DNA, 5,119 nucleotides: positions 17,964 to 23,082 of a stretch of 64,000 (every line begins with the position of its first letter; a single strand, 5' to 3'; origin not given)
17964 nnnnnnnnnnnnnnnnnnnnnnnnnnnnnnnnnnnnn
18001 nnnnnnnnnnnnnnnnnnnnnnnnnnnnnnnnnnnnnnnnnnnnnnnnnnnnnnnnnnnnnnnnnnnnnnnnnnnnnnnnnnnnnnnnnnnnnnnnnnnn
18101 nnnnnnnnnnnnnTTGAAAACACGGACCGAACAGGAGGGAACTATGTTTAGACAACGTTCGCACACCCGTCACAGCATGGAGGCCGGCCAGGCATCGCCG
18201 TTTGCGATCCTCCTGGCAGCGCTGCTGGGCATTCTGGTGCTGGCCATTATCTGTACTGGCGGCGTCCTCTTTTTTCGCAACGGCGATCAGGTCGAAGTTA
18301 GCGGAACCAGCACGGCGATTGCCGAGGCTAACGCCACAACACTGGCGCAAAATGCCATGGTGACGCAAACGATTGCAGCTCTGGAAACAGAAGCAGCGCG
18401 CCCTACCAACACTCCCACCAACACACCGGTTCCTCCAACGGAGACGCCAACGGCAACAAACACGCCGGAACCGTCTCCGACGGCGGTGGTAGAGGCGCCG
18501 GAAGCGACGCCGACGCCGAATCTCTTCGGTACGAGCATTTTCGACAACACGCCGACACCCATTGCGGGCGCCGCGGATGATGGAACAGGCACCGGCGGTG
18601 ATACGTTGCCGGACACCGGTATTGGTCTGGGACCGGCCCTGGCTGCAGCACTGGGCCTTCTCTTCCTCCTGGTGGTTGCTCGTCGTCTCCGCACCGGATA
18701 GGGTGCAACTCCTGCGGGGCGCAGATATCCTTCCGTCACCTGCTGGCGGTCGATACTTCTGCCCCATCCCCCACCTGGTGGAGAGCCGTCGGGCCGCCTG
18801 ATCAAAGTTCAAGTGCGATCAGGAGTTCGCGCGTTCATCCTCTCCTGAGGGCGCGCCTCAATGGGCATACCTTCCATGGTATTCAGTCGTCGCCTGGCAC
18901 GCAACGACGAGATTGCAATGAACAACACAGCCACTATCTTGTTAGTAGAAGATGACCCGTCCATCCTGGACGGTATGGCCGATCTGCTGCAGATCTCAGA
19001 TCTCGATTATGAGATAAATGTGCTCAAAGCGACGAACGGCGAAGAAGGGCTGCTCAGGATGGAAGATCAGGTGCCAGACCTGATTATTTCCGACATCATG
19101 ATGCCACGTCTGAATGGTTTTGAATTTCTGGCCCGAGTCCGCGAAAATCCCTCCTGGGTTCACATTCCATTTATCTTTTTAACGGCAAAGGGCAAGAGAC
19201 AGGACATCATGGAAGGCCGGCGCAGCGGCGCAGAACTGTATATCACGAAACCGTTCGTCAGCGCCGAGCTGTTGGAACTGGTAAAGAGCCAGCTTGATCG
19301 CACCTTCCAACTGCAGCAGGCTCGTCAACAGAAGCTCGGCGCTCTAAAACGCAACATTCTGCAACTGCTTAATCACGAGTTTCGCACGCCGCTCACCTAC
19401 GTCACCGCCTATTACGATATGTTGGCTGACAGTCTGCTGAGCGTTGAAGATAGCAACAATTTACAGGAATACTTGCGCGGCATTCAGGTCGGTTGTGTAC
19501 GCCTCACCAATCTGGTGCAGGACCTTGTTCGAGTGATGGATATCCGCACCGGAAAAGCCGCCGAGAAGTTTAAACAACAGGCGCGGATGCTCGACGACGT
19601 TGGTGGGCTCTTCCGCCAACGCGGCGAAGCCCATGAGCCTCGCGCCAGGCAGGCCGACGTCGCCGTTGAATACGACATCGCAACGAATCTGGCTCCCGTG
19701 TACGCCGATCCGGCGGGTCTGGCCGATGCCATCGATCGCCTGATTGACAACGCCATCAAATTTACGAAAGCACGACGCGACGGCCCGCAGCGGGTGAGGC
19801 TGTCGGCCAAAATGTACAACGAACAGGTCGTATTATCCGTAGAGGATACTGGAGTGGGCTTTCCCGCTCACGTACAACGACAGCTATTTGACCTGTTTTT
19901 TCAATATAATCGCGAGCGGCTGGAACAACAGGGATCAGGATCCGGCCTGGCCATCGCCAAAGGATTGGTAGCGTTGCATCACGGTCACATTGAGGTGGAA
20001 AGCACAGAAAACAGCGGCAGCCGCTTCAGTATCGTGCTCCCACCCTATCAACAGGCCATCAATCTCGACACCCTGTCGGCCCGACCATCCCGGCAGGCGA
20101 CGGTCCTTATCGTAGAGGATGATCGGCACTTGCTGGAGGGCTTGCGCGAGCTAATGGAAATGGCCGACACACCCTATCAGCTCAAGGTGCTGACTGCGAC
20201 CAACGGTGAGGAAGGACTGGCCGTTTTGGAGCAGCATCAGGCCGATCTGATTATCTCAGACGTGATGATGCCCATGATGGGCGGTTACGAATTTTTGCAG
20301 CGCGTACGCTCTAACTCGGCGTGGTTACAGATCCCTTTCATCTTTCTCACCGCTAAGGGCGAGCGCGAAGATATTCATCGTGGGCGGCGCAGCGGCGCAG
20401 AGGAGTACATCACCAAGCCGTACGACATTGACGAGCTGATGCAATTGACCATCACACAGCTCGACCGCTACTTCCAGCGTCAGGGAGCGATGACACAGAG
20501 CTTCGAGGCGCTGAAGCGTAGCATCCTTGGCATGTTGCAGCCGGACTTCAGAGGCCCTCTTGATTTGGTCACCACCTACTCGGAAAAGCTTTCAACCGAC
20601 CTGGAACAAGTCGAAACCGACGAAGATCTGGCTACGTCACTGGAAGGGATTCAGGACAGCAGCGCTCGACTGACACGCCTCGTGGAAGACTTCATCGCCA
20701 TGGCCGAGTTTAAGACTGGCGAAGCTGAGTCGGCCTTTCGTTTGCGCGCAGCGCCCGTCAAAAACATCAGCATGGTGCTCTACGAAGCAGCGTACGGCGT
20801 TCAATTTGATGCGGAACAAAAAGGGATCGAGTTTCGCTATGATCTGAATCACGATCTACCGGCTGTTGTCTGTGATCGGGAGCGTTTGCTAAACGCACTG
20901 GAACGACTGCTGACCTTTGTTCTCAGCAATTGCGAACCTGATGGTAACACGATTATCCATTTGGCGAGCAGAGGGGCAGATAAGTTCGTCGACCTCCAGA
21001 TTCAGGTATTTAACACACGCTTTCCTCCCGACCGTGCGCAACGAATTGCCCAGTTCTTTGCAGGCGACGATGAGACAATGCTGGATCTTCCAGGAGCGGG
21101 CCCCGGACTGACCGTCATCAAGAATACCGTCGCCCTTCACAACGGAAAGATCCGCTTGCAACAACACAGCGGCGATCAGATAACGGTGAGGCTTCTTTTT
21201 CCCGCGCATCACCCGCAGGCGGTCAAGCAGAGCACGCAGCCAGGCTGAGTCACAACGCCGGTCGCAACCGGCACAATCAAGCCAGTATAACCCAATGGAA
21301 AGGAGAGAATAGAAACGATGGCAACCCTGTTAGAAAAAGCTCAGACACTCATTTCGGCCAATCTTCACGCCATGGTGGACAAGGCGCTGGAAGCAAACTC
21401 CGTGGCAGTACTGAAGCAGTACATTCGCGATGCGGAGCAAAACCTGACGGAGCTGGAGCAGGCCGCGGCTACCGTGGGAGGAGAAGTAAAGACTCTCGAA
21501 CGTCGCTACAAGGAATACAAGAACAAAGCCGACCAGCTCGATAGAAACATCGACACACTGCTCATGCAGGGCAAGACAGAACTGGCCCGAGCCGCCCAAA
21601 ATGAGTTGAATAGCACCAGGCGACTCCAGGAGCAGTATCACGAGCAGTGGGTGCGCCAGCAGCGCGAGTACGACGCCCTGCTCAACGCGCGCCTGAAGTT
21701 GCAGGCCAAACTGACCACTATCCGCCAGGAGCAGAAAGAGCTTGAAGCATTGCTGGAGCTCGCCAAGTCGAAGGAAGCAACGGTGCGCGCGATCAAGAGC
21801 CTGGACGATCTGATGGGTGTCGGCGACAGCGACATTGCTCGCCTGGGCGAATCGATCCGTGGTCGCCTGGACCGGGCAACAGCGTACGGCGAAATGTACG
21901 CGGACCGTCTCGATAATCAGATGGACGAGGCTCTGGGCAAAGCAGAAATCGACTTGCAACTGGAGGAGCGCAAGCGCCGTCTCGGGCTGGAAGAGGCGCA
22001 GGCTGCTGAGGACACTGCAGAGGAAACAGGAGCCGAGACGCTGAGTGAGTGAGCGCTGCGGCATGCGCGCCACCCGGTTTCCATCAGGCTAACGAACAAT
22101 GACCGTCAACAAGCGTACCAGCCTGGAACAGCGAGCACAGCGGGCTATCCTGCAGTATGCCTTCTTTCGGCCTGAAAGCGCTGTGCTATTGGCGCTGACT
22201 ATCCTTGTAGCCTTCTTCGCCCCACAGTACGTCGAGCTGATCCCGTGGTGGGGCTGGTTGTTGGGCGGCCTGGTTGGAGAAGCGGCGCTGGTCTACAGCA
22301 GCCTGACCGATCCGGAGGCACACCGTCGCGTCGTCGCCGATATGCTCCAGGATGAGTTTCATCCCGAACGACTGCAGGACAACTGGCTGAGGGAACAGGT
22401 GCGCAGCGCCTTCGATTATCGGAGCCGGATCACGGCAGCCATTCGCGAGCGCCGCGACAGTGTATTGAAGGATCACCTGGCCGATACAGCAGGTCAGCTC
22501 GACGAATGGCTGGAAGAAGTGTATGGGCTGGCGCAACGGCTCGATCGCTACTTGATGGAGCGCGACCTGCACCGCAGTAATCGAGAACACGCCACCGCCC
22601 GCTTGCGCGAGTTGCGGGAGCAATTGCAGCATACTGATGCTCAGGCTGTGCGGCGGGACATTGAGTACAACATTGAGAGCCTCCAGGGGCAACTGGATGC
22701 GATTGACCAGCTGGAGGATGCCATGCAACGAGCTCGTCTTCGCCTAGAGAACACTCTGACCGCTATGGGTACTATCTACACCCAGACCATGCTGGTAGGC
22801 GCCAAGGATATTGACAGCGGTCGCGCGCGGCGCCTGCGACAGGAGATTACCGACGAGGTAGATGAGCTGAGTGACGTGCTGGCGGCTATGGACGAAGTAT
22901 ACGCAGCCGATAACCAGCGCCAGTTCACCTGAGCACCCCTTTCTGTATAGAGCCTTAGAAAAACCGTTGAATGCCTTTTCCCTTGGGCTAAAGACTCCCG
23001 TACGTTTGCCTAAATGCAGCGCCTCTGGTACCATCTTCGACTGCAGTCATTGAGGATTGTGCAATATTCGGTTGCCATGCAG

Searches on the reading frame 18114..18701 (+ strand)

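Call 70: search_protein_families(library=padloc, proteins=[window:18114-18701:+], max_evalue=0.01)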
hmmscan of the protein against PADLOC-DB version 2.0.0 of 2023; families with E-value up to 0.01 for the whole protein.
window:18114-18701:+ (195 aa): 1 family
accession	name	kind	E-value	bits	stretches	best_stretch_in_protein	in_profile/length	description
PDLC04061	PD-T4-6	-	0.00082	17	1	31-159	358-490/510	-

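Call 71: search_protein_families(library=pfam, proteins=[window:18114-18701:+], max_evalue=1)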
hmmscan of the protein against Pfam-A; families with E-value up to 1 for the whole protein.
window:18114-18701:+ (195 aa): 3 families
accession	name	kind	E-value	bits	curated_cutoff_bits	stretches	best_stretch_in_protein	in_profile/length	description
PF01456.22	Mucin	-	0.0012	19.2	34.7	1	36-134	5-107/143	Mucin-like glycoprotein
PF01292.26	Ni_hydr_CYTB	-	0.079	13.2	30.1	1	10-62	83-132/179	Prokaryotic cytochrome b561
PF03929.21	PepSY_TM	-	0.12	12.6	28.8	1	35-120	8-93/295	PepSY-associated TM region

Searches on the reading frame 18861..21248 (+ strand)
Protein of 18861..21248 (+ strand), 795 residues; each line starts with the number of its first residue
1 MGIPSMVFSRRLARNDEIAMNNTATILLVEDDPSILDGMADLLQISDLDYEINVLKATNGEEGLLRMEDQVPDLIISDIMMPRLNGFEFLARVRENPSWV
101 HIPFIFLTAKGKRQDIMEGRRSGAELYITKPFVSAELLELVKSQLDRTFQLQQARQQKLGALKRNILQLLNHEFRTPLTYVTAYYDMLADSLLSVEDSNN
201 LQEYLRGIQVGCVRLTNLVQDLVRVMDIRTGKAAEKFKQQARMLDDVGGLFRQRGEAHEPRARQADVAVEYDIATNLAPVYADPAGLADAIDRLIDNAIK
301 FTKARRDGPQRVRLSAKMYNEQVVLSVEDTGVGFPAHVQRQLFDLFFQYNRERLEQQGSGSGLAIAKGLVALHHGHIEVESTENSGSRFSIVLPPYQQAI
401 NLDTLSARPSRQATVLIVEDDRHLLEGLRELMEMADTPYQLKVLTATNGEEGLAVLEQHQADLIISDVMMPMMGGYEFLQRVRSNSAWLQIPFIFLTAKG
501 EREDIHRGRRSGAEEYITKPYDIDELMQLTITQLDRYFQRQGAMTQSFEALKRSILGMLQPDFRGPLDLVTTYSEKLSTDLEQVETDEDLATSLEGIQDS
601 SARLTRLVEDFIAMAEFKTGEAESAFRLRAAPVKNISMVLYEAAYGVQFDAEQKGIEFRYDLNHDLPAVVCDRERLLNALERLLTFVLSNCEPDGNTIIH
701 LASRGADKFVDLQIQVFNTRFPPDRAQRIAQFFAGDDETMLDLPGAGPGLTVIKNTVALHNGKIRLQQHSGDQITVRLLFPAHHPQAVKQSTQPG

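Call 5: search_protein_families(library=pfam, proteins=[window:18861-21248:+], max_evalue=0.01)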
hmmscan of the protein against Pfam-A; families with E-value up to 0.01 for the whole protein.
window:18861-21248:+ (795 aa): 4 families
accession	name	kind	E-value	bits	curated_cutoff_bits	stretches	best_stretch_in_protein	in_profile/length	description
PF00072.30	Response_reg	-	2.1e-52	176.4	30.2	2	415-528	1-108/111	Response regulator receiver domain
PF02518.31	HATPase_c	-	5.3e-30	104.6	26.4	2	283-395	2-109/111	Histidine kinase-, DNA gyrase B-, and HSP90-like ATPase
PF00512.31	HisKA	-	2.3e-13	50.4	26.9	2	163-224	2-59/66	His Kinase A (phospho-acceptor) domain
PF11111.15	CENP-M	-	0.001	18.9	25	0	13-58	5-50/174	Centromere protein M (CENP-M)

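Call 6: search_protein_families(library=ncbifam, proteins=[window:18861-21248:+], max_evalue=0.01)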
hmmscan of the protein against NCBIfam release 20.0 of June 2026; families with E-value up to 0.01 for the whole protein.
window:18861-21248:+ (795 aa): 160 families (the best 25 are shown)
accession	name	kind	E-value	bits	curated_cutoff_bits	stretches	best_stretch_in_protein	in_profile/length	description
NF047465.1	hybrid_HK_LvrA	exception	1.9e-58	198.2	1200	3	11-394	455-817/819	hybrid histidine kinase/response regulator LvrA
NF038297.2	hybrid_HK_HrmK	equivalog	1.9e-57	195.3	725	2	157-529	229-603/607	hybrid histidine kinase/response regulator HrmK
NF041880.1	EPS_EpsF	equivalog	3e-56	190.9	900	4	166-394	277-492/492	response regulator EpsF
NF008302.0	PRK11091.1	equivalog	1.4e-50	172.4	838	3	165-535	285-644/779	aerobic respiration two-component sensor histidine kinase ArcB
TIGR02956.1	TMAO_torS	equivalog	3.4e-50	171.1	676.5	2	163-535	464-821/967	TMAO reductase system sensor histidine kinase/response regulator TorS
NF011874.0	PRK15347.1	equivalog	1.1e-47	162.7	852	3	146-395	379-614/921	two component system sensor kinase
TIGR02154.1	PhoB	equivalog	2e-47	161.4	296.2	2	23-162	2-137/226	phosphate regulon transcriptional regulator PhoB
NF046044.1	PnpS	equivalog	7e-47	160.3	400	2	169-394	176-390/390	two-component system histidine kinase PnpS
NF033092.0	HK_WalK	equivalog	8.4e-46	156.7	725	2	155-394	364-593/594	cell wall metabolism sensor histidine kinase WalK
NF008099.0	PRK10841.1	equivalog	1.1e-45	155.9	920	3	280-421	579-716/949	two-component system sensor histidine kinase RcsC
TIGR02966.1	phoR_proteo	equivalog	1.5e-45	155.7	334.2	2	155-392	106-332/333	phosphate regulon sensor histidine kinase PhoR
NF008318.0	PRK11107.1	equivalog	7.5e-45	153.3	890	3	152-428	282-552/920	two-component sensor histidine kinase BarA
NF051850.1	RespRegRprY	equivalog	1.2e-44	152.5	370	2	20-148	1-123/234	response regulator transcription factor RprY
NF053854.1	RespRegPhoBBctds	equivalog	1.4e-43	148.9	270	2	415-541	1-122/225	two-component system response regulator PhoB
NF041947.1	LuxQ_Vibrio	equivalog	2.6e-43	148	1200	2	152-528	459-833/843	quorum-sensing autoinducer 2 sensor kinase/phosphatase LuxQ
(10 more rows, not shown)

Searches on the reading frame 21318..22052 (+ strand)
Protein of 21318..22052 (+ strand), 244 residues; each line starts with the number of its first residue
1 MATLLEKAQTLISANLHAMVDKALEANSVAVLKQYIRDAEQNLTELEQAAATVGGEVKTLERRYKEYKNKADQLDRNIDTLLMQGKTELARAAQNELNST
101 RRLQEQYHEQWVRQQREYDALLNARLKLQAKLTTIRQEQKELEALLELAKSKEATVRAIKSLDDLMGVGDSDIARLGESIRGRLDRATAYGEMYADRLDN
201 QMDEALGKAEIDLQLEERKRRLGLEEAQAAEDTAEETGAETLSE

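Call 71: search_protein_families(library=pfam, proteins=[window:21318-22052:+], max_evalue=1)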
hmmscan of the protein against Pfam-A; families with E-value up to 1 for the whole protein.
window:21318-22052:+ (244 aa): 10 families
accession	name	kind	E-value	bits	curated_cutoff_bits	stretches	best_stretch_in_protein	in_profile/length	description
PF04012.17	PspA_IM30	-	1.1e-17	64.8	33.9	1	4-221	2-217/220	PspA/IM30 family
PF05377.16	FlaC_arch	-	0.0012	19.6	27.8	1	44-82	3-41/55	Flagella accessory protein C (FlaC)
PF20733.2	LRIM1_dimer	-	0.0059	17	35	1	28-164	40-174/187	Dimerization domain in LRIM1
PF13339.11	AATF-Che1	-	0.0072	17.3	24.7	1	113-180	10-76/137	Apoptosis antagonizing transcription factor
PF10046.14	BLOC1_2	-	0.047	14.5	33.4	1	24-65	55-96/96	Biogenesis of lysosome-related organelles complex-1 subunit 2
PF15189.11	MEIOC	-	0.071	13.3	27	1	2-48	75-121/166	Meiosis-specific coiled-coil domain-containing protein MEIOC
PF17932.6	TetR_C_24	-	0.24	12.1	26.4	0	28-88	4-65/114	Tetracyclin repressor-like, C-terminal domain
PF09177.16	STX6_10_61_N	-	0.34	11.9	29.4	1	90-154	7-72/99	Syntaxin 6/10/61, N-terminal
PF04791.21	LMBR1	-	0.41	9.9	31.9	1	29-151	207-311/510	LMBR1-like membrane protein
PF13166.12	AAA_13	-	0.57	9.2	36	1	24-178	79-236/713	AAA domain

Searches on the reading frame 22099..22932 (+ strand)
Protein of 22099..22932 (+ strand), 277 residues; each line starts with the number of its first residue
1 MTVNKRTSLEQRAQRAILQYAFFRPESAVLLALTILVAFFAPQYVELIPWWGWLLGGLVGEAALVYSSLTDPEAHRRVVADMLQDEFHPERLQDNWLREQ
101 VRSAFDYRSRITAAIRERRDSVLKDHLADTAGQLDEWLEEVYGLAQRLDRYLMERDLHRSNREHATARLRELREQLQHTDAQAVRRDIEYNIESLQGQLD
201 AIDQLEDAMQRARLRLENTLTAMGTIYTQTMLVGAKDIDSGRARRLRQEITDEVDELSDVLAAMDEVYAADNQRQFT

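Call 71: search_protein_families(library=pfam, proteins=[window:22099-22932:+], max_evalue=1)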
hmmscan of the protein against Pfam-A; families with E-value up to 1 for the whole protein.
window:22099-22932:+ (277 aa): 6 families
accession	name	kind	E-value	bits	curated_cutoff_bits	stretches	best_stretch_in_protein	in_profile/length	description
PF01845.23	CcdB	-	0.042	14.5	28.6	0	215-267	46-98/101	CcdB protein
PF23568.1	ARM_LIN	-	0.085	12.6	27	1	145-224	11-89/230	E3 ubiquitin-protein ligase LIN-like, ARM repeat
PF15358.11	TSKS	-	0.17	11.2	27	1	112-205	127-220/395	Testis-specific serine kinase substrate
PF07889.17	DUF1664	-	0.23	11.9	34.6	0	160-223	59-120/124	Protein of unknown function (DUF1664)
PF23203.1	KIF21A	-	0.48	10.6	28.5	1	132-208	34-105/161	KIF21A-like domain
PF04799.18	Fzo_mitofusin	-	0.52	10.2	27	1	154-228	65-136/161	fzo-like conserved region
